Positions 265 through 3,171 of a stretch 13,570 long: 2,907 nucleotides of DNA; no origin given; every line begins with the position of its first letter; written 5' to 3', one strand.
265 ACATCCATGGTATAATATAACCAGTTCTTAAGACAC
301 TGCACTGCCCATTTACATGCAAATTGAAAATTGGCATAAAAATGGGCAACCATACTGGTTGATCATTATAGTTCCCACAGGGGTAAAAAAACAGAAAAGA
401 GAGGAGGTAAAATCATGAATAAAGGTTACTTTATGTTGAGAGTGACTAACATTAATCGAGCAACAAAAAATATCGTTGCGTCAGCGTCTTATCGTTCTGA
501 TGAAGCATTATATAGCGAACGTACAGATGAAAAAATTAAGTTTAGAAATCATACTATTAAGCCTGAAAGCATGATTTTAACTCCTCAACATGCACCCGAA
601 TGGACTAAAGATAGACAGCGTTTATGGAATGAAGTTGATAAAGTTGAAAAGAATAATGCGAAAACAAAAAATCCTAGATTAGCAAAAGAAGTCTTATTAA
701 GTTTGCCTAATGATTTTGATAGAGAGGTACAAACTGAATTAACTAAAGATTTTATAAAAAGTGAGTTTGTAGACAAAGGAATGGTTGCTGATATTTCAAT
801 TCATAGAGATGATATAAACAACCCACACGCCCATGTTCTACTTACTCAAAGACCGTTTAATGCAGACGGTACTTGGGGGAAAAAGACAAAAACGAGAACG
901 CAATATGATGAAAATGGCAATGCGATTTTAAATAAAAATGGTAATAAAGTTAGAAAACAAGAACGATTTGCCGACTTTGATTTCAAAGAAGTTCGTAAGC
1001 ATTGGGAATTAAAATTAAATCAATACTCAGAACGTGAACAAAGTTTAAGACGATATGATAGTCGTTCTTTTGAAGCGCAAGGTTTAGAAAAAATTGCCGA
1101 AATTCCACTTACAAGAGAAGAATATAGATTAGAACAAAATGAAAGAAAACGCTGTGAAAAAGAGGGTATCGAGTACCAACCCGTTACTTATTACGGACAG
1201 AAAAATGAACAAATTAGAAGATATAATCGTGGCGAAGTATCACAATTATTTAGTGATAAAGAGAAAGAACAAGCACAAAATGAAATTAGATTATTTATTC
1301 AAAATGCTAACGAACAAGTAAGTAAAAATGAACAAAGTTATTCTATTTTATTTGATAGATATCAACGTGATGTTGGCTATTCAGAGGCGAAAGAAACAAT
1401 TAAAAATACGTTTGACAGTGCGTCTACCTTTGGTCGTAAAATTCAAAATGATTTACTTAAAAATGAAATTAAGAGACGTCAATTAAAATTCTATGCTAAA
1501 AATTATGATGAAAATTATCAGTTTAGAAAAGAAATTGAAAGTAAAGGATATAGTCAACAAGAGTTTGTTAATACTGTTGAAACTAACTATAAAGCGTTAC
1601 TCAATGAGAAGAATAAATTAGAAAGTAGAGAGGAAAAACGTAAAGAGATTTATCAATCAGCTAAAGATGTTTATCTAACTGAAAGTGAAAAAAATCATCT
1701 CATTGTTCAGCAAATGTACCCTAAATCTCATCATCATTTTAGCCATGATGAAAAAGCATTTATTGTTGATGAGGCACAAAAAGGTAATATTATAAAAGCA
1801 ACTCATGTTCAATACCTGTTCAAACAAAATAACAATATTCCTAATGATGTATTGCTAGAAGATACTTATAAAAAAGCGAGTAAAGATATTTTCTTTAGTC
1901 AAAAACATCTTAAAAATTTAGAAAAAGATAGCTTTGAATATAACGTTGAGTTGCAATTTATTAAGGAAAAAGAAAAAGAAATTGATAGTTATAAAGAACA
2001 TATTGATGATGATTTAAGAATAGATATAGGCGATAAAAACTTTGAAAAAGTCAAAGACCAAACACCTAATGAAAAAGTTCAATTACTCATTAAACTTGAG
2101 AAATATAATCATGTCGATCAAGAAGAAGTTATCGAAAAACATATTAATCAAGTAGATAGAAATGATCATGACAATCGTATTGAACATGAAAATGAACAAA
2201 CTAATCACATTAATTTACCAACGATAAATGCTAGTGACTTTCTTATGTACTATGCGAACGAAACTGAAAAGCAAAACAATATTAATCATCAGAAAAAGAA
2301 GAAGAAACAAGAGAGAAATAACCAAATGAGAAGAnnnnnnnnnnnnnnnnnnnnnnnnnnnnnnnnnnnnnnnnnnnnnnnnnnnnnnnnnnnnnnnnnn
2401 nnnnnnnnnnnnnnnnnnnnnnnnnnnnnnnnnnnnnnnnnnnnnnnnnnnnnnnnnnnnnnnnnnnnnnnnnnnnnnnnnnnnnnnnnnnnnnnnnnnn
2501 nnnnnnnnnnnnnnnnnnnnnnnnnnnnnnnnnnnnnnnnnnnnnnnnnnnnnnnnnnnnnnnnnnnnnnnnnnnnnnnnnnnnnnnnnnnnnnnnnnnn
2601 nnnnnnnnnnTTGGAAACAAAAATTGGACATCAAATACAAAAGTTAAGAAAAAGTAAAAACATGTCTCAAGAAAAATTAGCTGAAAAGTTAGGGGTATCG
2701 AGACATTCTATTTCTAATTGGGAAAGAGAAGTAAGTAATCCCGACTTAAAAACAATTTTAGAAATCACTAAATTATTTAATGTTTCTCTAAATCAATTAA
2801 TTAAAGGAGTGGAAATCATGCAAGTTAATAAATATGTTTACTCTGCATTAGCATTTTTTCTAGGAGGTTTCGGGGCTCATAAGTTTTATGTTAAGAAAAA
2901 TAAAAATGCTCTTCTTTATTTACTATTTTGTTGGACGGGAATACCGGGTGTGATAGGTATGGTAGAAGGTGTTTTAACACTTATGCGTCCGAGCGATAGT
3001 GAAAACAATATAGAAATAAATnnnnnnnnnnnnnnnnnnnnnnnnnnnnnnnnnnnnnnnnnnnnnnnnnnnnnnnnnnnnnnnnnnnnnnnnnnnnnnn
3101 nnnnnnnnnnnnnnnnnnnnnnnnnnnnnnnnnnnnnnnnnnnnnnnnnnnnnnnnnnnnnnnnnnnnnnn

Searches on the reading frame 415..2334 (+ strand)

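Call 52: search_protein_families(library=ncbifam, proteins=[window:415-2334:+])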
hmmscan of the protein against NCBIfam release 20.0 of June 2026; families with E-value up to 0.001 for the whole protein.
window:415-2334:+ (640 aa): 4 families
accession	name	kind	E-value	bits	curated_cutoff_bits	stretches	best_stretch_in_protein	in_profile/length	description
NF041496.1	MobQ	equivalog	2.7e-49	167.6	200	1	6-222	4-197/197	MobQ family relaxase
TIGR02768.1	TraA_Ti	equivalog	2.5e-40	138.5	590.45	1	8-245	6-230/751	Ti-type conjugative transfer relaxase TraA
NF010464.0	PRK13889.1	subfamily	9.5e-33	113.1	1015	1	7-160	5-158/992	conjugal transfer relaxase TraA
NF010402.0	PRK13826.1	subfamily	2.1e-20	72.2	1317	1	17-254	16-255/1102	Dtr system oriT relaxase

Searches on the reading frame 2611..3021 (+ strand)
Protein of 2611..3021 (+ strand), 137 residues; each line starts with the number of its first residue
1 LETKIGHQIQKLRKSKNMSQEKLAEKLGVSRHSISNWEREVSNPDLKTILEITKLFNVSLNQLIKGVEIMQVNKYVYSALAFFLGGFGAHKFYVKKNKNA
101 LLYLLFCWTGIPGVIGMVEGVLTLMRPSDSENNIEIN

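Call 52: search_protein_families(library=ncbifam, proteins=[window:2611-3021:+])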
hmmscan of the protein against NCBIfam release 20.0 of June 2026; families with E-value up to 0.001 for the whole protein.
window:2611-3021:+ (137 aa): 17 families
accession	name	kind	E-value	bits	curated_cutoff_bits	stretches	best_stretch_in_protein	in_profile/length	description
NF041951.1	phage_RstR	subfamily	2.4e-14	53.5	80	1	4-66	2-64/108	RstR family transcriptional repressor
NF003162.0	PRK04140.1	equivalog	1.3e-10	40.9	263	1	6-73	128-192/317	transcriptional regulator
NF052239.1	antitox_spr1629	equivalog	5.1e-10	39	335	1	5-82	3-80/377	spr1629 family repressor/antitoxin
TIGR03070.1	couple_hipB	subfamily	1.3e-09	37.8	71.65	1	4-60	2-58/58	type II toxin-antitoxin system Y4mF family antitoxin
NF007257.0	PRK09706.1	subfamily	1.3e-08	34.8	101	1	3-66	4-67/135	transcriptional repressor DicA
NF041575.1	antitoxPezA_Strep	equivalog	2.5e-08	34.1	290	1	5-68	2-64/158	type II toxin-antitoxin system antitoxin PezA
TIGR00270.2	TIGR00270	equivalog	1.9e-07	31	110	1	7-64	78-135/159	multiprotein bridging factor aMBF1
NF047948.1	male_kill_WMK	equivalog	5.5e-07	29.3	300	1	3-66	161-224/300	WO male-killing family protein Wmk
NF006015.0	PRK08154.1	subfamily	1.3e-06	27.8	204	1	3-70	29-96/314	anaerobic benzoate catabolism transcriptional regulator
TIGR03830.1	CxxCG_CxxCG_HTH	subfamily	1.4e-06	28.1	61.8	1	5-46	66-107/127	type II TA system antitoxin MqsA family protein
NF007408.0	PRK09943.1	equivalog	1.4e-06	28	211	1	4-71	7-74/185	HTH-type transcriptional regulator PuuR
NF007271.0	PRK09726.1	equivalog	1.7e-06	27.9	79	1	7-60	15-68/88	type II toxin-antitoxin system antitoxin HipB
NF010465.0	PRK13890.1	equivalog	1.2e-05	25.3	96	1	9-66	10-67/121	conjugal transfer protein TrbA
NF046032.1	TransRegSlrRBacil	equivalog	3.4e-05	24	250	1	5-70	2-68/149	HTH-type transcriptional regulator SlrR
TIGR02684.1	dnstrm_HI1420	hypoth_equivalog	5.2e-05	23.4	53.7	1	7-61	35-87/89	addiction module antidote protein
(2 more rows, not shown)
